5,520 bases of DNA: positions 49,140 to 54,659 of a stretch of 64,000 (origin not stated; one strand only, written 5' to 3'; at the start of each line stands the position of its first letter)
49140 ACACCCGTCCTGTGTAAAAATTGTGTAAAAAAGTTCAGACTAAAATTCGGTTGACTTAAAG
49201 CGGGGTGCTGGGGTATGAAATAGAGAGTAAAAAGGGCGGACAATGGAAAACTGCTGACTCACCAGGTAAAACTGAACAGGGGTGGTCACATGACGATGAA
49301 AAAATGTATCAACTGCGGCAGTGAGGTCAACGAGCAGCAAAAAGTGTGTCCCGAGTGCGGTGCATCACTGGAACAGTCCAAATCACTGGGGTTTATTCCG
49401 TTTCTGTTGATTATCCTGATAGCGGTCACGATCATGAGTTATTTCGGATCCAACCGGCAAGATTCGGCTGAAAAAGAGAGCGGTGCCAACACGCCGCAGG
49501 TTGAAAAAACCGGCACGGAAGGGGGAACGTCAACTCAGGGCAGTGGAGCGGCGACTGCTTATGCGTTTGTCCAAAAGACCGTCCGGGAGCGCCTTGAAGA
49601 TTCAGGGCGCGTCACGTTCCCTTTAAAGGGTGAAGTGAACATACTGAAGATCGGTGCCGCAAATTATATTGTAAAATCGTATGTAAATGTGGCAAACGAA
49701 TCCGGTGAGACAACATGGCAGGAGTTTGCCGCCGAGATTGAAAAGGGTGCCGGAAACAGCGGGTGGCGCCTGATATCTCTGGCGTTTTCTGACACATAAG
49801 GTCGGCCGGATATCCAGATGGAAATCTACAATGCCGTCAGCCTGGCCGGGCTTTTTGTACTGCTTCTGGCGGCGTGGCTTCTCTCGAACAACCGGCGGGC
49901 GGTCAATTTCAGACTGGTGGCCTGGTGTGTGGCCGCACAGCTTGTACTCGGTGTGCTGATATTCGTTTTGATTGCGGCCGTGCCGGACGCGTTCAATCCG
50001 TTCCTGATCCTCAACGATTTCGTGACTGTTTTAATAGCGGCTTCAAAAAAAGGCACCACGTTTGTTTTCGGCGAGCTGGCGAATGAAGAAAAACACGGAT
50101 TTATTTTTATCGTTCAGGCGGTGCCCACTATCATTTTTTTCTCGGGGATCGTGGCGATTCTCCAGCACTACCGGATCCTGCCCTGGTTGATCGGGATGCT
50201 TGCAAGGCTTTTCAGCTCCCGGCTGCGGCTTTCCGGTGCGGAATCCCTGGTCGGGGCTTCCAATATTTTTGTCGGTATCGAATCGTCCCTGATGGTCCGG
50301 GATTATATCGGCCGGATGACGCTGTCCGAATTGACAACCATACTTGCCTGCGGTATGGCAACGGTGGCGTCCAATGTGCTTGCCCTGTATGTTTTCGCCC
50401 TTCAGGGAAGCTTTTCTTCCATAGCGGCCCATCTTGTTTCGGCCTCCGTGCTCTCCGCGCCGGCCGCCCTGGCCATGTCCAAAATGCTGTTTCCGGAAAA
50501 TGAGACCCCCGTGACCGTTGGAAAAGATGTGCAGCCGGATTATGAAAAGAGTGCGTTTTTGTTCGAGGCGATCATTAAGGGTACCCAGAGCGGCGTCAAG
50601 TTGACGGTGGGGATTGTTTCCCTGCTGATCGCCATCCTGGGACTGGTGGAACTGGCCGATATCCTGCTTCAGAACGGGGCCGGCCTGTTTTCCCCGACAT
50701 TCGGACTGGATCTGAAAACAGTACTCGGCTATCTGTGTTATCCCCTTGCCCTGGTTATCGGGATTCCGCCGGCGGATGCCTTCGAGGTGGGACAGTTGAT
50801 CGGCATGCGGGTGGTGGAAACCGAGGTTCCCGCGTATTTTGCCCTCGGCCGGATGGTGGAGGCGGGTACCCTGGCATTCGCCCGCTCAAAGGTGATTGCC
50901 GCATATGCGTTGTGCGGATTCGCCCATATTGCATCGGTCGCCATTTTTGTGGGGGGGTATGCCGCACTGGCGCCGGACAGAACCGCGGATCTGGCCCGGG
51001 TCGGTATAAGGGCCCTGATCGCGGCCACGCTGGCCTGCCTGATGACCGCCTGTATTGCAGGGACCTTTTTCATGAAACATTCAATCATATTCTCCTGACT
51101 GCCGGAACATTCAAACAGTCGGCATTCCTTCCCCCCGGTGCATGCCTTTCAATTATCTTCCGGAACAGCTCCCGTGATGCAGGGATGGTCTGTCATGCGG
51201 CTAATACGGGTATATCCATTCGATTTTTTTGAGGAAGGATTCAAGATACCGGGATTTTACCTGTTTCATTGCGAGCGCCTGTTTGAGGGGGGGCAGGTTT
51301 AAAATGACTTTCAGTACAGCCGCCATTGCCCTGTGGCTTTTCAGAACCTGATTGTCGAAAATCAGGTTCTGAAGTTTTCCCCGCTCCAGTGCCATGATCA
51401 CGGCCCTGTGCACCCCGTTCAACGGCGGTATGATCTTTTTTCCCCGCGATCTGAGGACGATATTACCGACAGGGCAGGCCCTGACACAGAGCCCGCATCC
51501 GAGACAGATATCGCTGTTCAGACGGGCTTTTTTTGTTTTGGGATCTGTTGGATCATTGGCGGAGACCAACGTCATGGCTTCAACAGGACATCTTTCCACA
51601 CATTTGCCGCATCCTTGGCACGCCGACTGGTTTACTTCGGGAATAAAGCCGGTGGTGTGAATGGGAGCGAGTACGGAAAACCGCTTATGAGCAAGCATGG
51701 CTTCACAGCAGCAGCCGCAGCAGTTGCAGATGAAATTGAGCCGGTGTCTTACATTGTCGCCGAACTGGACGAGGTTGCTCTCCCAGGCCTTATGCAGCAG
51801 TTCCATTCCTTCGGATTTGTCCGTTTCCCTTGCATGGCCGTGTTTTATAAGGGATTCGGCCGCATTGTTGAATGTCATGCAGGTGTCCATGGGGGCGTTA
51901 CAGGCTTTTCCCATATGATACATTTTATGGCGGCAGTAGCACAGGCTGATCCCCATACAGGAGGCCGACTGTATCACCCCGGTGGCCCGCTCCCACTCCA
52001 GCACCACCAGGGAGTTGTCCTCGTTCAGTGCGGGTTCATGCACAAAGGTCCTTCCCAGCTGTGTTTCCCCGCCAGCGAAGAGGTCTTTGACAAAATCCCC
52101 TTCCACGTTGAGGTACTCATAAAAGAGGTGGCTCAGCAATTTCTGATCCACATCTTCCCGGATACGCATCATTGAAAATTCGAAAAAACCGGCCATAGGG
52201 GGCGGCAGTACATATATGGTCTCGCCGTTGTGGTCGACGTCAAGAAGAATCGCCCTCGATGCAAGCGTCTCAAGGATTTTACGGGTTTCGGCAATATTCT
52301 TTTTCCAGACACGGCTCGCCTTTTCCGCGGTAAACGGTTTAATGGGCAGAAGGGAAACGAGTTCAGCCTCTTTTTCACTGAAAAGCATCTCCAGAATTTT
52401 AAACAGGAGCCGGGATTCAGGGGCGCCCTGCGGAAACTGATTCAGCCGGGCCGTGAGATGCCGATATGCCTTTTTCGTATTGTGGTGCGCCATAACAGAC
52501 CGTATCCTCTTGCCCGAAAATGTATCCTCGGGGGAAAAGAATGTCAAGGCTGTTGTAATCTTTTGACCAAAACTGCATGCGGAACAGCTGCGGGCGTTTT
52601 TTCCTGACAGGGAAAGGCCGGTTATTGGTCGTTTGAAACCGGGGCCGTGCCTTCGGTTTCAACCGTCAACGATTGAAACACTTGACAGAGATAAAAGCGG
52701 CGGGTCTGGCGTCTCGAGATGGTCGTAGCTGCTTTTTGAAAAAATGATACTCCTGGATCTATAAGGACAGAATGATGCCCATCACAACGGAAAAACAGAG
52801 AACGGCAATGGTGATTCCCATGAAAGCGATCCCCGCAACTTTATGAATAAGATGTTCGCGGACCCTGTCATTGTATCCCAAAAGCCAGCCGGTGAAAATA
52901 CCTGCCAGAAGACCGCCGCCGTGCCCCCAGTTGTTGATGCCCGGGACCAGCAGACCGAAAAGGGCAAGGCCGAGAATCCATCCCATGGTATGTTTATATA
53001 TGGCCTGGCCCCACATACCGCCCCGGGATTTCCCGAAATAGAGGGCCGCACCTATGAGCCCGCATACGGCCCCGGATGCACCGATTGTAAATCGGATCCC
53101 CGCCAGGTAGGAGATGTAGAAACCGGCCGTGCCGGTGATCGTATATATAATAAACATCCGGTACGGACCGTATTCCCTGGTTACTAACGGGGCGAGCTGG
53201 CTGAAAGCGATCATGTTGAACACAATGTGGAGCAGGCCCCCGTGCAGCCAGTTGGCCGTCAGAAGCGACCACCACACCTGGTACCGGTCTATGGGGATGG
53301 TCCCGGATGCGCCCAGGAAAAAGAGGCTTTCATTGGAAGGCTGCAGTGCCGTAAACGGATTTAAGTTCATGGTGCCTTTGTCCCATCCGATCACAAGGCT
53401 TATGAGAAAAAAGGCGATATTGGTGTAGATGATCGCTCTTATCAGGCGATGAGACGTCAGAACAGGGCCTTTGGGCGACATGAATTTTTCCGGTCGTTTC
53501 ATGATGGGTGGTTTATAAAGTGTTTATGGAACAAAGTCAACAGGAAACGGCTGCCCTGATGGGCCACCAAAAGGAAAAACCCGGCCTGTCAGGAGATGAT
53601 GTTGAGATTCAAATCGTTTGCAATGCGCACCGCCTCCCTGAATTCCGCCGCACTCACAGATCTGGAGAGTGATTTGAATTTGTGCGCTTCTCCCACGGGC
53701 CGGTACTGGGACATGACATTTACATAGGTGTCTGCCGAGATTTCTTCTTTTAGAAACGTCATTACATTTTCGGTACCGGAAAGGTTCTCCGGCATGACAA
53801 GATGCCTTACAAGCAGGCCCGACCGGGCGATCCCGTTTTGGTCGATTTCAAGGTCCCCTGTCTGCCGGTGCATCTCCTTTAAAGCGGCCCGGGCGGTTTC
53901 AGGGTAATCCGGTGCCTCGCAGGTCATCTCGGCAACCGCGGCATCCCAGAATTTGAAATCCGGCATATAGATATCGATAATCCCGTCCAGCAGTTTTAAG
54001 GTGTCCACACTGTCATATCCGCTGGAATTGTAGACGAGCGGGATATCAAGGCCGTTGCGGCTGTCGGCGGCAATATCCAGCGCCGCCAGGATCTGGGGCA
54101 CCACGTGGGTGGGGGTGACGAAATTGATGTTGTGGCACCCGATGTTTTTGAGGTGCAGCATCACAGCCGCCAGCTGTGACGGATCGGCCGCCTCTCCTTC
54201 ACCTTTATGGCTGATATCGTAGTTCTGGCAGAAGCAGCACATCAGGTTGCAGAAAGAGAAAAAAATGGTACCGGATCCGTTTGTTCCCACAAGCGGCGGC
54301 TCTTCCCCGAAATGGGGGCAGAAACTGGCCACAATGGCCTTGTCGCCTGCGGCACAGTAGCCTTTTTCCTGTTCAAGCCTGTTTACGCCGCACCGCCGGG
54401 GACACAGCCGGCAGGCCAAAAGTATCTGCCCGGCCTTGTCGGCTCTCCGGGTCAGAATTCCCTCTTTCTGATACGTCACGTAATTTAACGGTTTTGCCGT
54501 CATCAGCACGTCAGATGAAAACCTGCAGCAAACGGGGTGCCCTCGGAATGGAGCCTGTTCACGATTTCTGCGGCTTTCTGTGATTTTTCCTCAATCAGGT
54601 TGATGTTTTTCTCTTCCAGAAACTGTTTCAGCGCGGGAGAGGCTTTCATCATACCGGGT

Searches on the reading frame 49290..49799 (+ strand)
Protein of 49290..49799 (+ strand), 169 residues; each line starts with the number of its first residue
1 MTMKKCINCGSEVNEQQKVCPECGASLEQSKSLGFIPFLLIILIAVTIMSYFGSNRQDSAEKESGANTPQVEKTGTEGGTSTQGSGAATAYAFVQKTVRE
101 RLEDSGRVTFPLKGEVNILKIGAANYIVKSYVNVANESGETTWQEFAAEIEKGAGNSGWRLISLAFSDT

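Call 51: search_protein_families(library=pfam, proteins=[window:49290-49799:+], max_evalue=0.001)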
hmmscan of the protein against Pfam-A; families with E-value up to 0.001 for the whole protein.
window:49290-49799:+ (169 aa): 4 families
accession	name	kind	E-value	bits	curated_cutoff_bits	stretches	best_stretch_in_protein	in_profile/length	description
PF13248.11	Zn_ribbon_3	-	1.7e-05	24.6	27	1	3-25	2-24/26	zinc-ribbon domain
PF13240.11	Zn_Ribbon_1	-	2e-05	24.7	25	1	5-27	1-23/23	zinc-ribbon domain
PF14149.11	YhfH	-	8.6e-05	22.7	27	0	3-17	13-27/37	YhfH-like protein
PF12773.13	DZR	-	0.0001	22.8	27.3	1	6-28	1-23/45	Double zinc ribbon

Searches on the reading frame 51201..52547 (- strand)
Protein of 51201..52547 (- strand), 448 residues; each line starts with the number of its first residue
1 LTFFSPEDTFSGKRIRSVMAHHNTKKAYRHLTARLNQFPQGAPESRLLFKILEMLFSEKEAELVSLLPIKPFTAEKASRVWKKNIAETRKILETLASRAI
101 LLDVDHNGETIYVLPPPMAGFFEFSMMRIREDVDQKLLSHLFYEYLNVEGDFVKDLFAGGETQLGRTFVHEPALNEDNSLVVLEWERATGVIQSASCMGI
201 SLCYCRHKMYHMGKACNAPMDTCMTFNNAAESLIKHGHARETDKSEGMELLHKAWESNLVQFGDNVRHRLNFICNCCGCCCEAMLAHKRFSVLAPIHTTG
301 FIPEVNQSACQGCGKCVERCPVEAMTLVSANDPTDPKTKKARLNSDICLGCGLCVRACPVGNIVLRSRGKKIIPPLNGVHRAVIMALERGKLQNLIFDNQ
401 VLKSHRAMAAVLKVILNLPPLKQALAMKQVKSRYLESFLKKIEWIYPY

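Call 28: search_protein_families(library=pfam, proteins=[window:51201-52547:-], max_evalue=0.00001)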
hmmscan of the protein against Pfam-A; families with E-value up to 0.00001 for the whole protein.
window:51201-52547:- (448 aa): 7 families
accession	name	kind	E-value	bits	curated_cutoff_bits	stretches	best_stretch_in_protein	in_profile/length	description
PF13237.11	Fer4_10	-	1.4e-11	44.6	25.5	1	305-359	4-53/53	4Fe-4S dicluster domain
PF12837.12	Fer4_6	-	3.3e-11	43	25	0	302-324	1-23/24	4Fe-4S binding domain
PF12838.12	Fer4_7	-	3.4e-11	43.9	27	1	310-361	2-51/52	4Fe-4S dicluster domain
PF00037.32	Fer4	-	8.1e-11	41.7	21.1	2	303-325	1-23/24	4Fe-4S binding domain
PF14697.11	Fer4_21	-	6.2e-09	36.3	35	1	305-362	3-55/59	4Fe-4S dicluster domain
PF13187.11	Fer4_9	-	8.9e-08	32.5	27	1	309-361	1-50/52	4Fe-4S dicluster domain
PF12797.12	Fer4_2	-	1.6e-06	28.1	24.5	0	342-360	4-22/22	4Fe-4S binding domain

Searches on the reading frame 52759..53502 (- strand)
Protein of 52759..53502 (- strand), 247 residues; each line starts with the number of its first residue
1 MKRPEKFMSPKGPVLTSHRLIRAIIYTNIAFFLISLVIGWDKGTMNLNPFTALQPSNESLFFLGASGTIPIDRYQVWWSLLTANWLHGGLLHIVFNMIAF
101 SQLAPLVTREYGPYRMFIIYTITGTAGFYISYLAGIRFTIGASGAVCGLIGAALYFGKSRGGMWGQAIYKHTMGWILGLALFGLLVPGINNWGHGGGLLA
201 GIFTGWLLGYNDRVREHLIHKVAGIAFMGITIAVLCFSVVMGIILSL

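Call 28: search_protein_families(library=pfam, proteins=[window:52759-53502:-], max_evalue=0.00001)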
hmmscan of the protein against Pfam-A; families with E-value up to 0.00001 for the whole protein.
window:52759-53502:- (247 aa): 1 family
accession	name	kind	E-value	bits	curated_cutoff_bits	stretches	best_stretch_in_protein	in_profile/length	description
PF01694.28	Rhomboid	-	2.5e-26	93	22.6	1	76-210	3-142/143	Rhomboid domain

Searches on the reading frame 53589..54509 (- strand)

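Call 30: search_protein_families(library=pfam, proteins=[window:53589-54509:-], max_evalue=0.001)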
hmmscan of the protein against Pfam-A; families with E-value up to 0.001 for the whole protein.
window:53589-54509:- (306 aa): 1 family
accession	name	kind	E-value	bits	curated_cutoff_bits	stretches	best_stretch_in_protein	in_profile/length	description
PF04055.27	Radical_SAM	-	2e-08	35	29.5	1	82-215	2-138/166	Radical SAM superfamily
